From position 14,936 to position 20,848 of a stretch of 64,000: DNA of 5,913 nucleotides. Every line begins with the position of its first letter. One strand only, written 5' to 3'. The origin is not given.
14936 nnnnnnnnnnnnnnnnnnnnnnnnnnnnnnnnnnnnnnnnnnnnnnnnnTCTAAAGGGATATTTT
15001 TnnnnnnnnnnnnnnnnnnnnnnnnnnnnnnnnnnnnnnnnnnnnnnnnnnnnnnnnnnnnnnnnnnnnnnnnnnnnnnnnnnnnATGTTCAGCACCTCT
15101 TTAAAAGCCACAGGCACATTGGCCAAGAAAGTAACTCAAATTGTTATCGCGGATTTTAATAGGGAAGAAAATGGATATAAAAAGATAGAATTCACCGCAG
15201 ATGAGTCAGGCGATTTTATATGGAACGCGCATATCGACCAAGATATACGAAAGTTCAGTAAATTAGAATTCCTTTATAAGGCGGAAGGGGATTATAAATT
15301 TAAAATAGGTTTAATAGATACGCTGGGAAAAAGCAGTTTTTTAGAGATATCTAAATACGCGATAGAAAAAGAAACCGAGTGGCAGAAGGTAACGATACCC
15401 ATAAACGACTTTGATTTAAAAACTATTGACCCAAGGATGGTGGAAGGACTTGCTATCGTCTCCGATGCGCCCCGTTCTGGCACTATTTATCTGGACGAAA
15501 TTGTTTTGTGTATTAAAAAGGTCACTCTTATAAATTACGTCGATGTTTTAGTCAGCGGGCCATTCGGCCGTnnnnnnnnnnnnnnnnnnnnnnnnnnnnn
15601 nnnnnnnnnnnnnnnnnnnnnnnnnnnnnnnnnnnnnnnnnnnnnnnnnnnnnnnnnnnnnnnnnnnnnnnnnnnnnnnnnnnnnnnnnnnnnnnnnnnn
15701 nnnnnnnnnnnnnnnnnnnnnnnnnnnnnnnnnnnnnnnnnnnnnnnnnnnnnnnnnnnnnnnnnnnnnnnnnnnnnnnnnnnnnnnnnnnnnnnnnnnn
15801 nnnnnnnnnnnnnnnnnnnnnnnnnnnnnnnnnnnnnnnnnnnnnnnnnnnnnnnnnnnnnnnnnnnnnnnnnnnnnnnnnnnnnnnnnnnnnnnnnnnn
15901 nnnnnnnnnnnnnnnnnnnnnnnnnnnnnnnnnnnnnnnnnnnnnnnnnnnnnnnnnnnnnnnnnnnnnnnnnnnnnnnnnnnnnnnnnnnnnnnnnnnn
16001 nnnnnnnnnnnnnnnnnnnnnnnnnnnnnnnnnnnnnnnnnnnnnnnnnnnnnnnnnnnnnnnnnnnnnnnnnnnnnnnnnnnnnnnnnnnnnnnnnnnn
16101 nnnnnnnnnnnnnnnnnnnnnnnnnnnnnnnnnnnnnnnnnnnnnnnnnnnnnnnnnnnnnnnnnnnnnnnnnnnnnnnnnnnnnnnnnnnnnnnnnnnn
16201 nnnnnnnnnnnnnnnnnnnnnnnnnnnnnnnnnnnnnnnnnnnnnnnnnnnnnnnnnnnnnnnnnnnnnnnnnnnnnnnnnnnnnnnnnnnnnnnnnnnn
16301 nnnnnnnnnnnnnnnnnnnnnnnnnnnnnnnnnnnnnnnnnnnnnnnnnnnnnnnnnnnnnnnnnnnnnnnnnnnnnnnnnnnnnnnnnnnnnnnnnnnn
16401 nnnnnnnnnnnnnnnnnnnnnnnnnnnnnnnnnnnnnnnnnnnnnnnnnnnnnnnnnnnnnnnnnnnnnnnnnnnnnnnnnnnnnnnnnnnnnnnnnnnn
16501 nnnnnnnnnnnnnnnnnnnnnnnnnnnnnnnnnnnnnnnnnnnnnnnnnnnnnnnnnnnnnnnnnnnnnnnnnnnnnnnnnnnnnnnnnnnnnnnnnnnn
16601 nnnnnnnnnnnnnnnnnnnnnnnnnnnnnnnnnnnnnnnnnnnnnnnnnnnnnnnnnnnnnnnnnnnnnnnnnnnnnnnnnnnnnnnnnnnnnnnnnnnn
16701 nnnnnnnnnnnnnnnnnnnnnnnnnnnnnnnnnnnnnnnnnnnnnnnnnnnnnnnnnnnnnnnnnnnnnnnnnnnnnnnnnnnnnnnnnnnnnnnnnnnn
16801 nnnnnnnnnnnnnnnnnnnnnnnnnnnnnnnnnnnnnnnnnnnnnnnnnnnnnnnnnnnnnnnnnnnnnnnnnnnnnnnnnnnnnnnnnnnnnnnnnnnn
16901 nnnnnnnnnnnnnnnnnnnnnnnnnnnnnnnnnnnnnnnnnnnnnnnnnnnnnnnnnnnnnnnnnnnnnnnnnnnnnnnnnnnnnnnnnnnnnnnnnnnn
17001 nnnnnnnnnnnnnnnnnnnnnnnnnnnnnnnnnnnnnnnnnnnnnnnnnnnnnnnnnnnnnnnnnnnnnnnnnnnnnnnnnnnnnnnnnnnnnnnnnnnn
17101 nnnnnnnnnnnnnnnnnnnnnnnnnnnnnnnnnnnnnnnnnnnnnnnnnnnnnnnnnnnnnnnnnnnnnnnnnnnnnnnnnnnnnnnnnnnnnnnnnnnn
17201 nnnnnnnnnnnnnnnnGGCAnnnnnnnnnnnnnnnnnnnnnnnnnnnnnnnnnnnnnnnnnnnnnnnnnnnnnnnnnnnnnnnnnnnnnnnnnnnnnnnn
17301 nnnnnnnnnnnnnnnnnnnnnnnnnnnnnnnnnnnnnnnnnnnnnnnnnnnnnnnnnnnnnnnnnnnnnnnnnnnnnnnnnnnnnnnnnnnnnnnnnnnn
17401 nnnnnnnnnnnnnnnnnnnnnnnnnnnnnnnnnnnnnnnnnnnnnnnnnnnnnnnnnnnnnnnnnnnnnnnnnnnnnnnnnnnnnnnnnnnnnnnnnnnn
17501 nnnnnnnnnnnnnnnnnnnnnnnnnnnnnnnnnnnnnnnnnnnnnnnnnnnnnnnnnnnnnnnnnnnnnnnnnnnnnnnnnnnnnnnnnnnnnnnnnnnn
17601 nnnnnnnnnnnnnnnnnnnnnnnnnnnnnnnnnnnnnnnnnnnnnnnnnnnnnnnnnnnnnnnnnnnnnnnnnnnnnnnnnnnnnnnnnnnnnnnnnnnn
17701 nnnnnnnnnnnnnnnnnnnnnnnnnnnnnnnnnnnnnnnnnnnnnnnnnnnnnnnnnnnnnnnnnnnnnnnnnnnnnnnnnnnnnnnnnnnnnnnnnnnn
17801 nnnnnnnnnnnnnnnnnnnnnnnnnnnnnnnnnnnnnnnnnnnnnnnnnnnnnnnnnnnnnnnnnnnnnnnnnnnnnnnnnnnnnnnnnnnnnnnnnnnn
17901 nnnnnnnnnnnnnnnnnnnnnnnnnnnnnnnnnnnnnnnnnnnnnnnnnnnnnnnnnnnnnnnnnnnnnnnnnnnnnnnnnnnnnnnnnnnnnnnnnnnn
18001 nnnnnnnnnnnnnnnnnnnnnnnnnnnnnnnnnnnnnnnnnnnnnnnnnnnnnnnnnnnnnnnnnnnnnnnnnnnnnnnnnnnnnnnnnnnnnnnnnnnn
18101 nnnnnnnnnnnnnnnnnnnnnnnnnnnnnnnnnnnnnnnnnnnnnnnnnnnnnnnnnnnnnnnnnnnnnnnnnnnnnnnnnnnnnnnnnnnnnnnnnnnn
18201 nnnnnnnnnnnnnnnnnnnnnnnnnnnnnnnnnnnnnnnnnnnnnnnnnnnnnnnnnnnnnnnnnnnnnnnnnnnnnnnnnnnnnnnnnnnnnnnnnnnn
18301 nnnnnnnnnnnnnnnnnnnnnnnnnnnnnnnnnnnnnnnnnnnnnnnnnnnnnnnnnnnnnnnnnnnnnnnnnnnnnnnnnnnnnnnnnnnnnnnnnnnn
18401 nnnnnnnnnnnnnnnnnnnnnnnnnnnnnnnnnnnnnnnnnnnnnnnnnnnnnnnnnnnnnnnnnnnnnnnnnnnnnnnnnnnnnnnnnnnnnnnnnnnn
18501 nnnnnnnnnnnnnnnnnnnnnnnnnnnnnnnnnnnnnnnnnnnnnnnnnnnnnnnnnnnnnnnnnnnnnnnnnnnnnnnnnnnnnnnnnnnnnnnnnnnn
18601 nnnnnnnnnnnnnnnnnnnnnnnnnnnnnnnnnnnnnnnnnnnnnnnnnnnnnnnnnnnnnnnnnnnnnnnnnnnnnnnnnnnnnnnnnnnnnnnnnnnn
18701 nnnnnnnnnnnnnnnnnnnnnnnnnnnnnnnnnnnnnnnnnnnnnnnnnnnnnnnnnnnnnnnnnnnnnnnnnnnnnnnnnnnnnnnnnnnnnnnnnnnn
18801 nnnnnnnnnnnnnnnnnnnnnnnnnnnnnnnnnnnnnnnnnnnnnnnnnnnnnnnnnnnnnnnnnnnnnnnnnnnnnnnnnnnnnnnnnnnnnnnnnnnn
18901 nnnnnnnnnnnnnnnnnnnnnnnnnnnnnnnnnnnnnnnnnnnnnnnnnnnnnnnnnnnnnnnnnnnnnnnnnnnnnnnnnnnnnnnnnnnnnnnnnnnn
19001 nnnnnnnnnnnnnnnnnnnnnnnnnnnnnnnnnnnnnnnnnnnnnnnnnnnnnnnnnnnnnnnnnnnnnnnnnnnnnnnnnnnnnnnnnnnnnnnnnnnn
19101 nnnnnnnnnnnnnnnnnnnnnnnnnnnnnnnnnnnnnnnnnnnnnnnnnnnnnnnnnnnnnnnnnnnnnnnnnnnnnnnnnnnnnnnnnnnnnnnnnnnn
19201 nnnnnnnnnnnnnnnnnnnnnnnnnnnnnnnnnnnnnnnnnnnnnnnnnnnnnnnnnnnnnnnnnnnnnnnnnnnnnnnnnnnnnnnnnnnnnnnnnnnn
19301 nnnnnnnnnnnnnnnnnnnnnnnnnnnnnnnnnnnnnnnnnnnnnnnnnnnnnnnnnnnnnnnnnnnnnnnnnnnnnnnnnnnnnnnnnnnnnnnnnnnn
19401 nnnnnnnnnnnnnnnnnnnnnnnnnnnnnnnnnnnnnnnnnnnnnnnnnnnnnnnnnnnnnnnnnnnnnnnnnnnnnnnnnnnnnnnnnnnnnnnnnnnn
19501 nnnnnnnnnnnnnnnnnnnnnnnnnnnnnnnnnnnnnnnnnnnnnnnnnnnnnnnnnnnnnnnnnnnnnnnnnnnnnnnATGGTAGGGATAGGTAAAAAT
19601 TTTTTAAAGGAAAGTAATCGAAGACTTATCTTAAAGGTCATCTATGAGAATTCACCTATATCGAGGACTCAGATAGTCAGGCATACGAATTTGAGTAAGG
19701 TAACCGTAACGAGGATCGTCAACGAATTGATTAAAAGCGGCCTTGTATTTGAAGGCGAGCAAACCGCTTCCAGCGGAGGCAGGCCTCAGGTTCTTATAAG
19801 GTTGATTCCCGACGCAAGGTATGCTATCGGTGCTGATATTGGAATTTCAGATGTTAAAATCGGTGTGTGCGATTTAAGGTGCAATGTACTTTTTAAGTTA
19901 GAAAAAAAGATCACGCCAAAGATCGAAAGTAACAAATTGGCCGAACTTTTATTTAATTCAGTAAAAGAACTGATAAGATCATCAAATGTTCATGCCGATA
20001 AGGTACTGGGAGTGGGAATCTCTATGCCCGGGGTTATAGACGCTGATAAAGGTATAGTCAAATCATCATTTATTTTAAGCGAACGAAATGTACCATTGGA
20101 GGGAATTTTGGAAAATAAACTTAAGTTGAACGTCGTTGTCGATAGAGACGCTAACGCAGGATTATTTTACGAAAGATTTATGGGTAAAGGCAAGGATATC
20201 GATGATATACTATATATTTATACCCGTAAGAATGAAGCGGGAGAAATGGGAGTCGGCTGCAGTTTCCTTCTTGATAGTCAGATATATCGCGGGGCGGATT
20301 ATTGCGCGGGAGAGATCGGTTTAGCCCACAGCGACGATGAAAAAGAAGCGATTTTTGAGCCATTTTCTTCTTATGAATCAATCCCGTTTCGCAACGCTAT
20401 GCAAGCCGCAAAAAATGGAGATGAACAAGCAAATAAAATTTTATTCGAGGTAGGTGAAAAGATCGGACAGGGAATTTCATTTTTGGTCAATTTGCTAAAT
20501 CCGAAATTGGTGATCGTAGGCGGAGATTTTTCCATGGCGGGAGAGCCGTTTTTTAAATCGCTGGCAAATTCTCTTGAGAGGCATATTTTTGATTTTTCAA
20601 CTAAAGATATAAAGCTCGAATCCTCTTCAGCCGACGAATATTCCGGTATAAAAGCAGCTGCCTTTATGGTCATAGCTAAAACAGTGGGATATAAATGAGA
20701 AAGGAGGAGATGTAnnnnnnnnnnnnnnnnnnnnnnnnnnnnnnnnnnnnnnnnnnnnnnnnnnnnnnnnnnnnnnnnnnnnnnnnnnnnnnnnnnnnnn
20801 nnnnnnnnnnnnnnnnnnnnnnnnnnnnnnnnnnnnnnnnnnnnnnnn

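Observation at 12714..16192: Non-canonical ABC sugar importer: SBP fused to a MalF-type permease, and a MalG-type permease with a CBM-like insertion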

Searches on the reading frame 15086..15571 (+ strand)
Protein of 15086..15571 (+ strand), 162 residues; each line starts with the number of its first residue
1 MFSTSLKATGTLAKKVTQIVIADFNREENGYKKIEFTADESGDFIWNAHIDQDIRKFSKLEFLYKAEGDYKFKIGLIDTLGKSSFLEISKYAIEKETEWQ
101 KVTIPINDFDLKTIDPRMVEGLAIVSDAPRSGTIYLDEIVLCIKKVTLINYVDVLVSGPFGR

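Call 22: search_solved_structures(query=window:15086-15571:+, max_evalue=10)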
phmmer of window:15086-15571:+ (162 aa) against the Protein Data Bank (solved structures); distinct sequences matched with E-value up to 10: 1.
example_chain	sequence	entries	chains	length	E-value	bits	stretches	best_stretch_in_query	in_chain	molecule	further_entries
5z06_A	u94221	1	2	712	0.3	14.2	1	85-143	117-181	BDI_3064 protein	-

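Call 36: predict_structure(alignment_id=A2)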
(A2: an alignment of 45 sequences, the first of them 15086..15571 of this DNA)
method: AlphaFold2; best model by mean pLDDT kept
length: 162 residues; sequences in the alignment: 45
mean_pLDDT: 83.9   pTM: 0.76
mean pLDDT of the five models: 83.9, 82.4, 81.4, 80.4, 78.8
residues with pLDDT >= 90: 99; 70-90: 32; 50-70: 14; < 50: 17
segments of 3 or more residues with pLDDT < 50: 1-12, 158-162
pLDDT, mean of each block of 10 residues (from residue 1): 37 74 88 92 91 95 91 96 96 86 97 96 93 94 74 52 39
secondary structure, 60 per line:
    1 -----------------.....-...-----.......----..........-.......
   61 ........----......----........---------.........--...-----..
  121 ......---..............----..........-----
elements in order: E18-22 E32-38 E43-52 E57-68 E73-78 E83-87 E100-105 E119-126 E130-143 H148-157

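Call 69: search_protein_families(library=pfam, alignment_id=A2, max_evalue=0.01)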
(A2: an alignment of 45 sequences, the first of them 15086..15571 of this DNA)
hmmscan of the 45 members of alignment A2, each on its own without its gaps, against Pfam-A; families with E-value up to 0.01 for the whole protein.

A. member 1, window:15086-15571:+ (162 aa): 2 families
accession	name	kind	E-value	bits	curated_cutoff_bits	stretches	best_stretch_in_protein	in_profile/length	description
PF21582.3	CBM30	-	0.00055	20.4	27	1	58-139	76-166/170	Carbohydrate binding domain 30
PF03425.19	CBM_11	-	0.00058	20.4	27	1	22-113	43-139/182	Carbohydrate binding domain (family 11)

B. families by the number of members that match (of 45 scanned): 4 families
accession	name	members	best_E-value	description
PF00528.27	BPD_transp_1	44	5.8e-21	Binding-protein-dependent transport system inner membrane component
PF21582.3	CBM30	32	1.5e-08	Carbohydrate binding domain 30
PF08547.18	CIA30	1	0.00032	Complex I intermediate-associated protein 30 (CIA30)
PF03425.19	CBM_11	1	0.00058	Carbohydrate binding domain (family 11)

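Call 74: search_solved_structures(query=A5, max_evalue=10, show_alignments=3)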
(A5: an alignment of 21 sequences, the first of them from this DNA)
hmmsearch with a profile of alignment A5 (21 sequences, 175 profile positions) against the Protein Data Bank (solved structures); distinct sequences matched with E-value up to 10: 9.
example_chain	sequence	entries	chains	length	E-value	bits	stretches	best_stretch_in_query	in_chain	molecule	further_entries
1wmx_A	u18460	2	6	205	1.3e-09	41.4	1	59-165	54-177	COG3291: FOG: PKD repeat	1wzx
2c24_A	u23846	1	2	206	1.3e-09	41.3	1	59-165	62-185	ENDOGLUCANASE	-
2lro_A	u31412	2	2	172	4.8e-06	29.7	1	8-165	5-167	Endoglucanase H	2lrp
1v0a_A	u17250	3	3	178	5.2e-06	29.6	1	8-165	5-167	ENDOGLUCANASE H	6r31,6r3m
5z06_A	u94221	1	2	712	3.2e-05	27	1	94-165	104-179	BDI_3064 protein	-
3don_A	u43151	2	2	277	0.038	17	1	114-172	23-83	Shikimate dehydrogenase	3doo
1pmh_X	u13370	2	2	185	0.65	13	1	12-166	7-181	beta-1,4-mannanase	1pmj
8j49_A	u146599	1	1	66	1.9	11.5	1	36-82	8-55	Squamosa promoter-binding-like protein 5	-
8pfc_B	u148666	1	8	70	2.1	11.3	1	36-82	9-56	Squamosa promoter-binding-like protein 5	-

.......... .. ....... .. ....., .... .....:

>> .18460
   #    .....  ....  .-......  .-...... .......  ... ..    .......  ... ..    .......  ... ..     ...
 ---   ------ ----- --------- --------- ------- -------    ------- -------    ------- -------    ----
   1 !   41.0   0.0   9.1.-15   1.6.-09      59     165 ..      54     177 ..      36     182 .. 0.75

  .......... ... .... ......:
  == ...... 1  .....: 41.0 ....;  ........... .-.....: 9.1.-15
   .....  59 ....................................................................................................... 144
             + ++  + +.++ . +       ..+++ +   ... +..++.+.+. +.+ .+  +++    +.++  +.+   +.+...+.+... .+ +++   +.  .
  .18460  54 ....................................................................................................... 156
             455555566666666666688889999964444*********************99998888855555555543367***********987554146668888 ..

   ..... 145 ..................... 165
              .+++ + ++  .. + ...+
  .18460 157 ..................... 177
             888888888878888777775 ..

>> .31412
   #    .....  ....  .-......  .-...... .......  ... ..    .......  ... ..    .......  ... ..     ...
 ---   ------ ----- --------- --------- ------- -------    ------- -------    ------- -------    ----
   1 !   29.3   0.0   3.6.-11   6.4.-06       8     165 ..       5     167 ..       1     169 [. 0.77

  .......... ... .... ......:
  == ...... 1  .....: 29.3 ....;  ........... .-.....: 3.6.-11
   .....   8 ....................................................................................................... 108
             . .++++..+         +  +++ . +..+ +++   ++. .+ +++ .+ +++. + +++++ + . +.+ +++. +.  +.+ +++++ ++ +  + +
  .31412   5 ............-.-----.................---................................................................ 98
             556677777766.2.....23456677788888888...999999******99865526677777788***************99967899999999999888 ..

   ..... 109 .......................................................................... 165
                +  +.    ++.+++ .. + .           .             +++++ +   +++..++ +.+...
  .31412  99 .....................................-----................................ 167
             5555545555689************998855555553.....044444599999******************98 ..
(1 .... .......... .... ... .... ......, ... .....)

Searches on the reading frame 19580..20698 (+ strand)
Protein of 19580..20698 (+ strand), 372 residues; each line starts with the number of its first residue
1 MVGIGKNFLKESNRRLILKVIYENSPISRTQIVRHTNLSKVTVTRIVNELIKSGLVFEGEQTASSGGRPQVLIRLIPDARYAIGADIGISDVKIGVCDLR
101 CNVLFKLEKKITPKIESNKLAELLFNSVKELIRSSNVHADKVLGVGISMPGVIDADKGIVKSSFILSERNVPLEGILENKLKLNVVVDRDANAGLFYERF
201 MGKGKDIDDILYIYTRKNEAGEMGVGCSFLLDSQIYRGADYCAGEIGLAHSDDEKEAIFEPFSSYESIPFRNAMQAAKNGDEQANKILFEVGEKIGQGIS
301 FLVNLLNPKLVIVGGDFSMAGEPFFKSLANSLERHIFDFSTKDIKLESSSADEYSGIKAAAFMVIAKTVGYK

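Call 3: search_protein_families(library=pfam, proteins=[window:19580-20698:+], max_evalue=0.01)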
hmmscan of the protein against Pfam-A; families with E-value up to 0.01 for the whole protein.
window:19580-20698:+ (372 aa): 7 families
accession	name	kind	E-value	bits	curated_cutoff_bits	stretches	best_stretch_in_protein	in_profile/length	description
PF00480.26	ROK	-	1.6e-30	107.1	22.9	2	83-251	2-160/294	ROK family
PF13412.12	HTH_24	-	6.1e-08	32.6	21.9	1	13-56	4-47/48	Winged helix-turn-helix DNA-binding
PF12802.13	MarR_2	-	6.5e-07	29.9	27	1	17-57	10-51/61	MarR family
PF01047.28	MarR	-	3.2e-06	27.4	24.6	1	16-56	7-47/59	MarR family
PF25213.1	HVO_A0261_N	-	0.00028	21.1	35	1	9-56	7-54/86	HVO_A0261 N-terminal domain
PF22194.2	F-93_WHD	-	0.0029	18.1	28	1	17-60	2-49/62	F-93, winged-helix domain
PF08279.18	HTH_11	-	0.008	16.5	25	0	14-61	2-50/55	HTH domain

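Call 4: search_protein_families(library=ncbifam, proteins=[window:19580-20698:+], max_evalue=0.01)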
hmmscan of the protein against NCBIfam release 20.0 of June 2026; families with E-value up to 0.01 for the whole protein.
window:19580-20698:+ (372 aa): 17 families
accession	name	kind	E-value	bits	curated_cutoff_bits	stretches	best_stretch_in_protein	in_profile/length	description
NF047937.1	TransRegNagC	equivalog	7.5e-47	160.4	650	2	9-250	8-242/399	DNA-binding transcriptional regulator NagC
NF049930.1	TransRegMlc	equivalog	3.4e-40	138.6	530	2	9-249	13-247/405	sugar metabolism global transcriptional regulator Mlc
TIGR00744.1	ROK_glcA_fam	subfamily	7.2e-26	91.2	260.35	2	83-255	1-165/318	ROK family glucokinase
NF007251.0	PRK09698.1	equivalog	6.4e-20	71.6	253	2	80-248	6-166/304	allose kinase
NF042998.1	bglucokin_BglK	equivalog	7.5e-18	64.8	550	2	85-253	6-160/291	beta-glucoside kinase BglK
NF009835.0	PRK13310.1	equivalog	5.7e-16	58.7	380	2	84-248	4-157/303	N-acetylglucosamine kinase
NF007108.0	PRK09557.1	equivalog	4.3e-11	42.7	443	2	83-247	4-157/303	fructokinase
NF045942.1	PolPhglucPhase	equivalog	2.1e-08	34.2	250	1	82-241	2-151/242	polyphosphate--glucose phosphotransferase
NF040939.2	trans_reg_lrs14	equivalog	2.6e-07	30.6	90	1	10-72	20-82/103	Lrs14 family HTH-type transcriptional regulator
NF003461.0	PRK05082.1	subfamily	3.6e-07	29.9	283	1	110-253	30-161/291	N-acetylmannosamine kinase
NF009836.0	PRK13311.1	equivalog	1.8e-06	27.3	551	1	84-247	4-156/256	N-acetyl-D-glucosamine kinase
NF045551.1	GK_Pyrobac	equivalog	7.8e-06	25.4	500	0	143-250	49-147/294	ATP-dependent glucokinase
NF053606.1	Sta1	subfamily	4.2e-05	23.6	80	1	17-71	25-79/100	Sta1 family transcriptional regulator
NF047821.1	NactlManKinNanK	equivalog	0.00013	21.7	450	0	86-252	7-160/288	N-acetylmannosamine kinase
NF053610.1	Sso10a_fam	subfamily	0.00037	20.5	60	1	17-61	10-52/64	Sso10a family chromatin protein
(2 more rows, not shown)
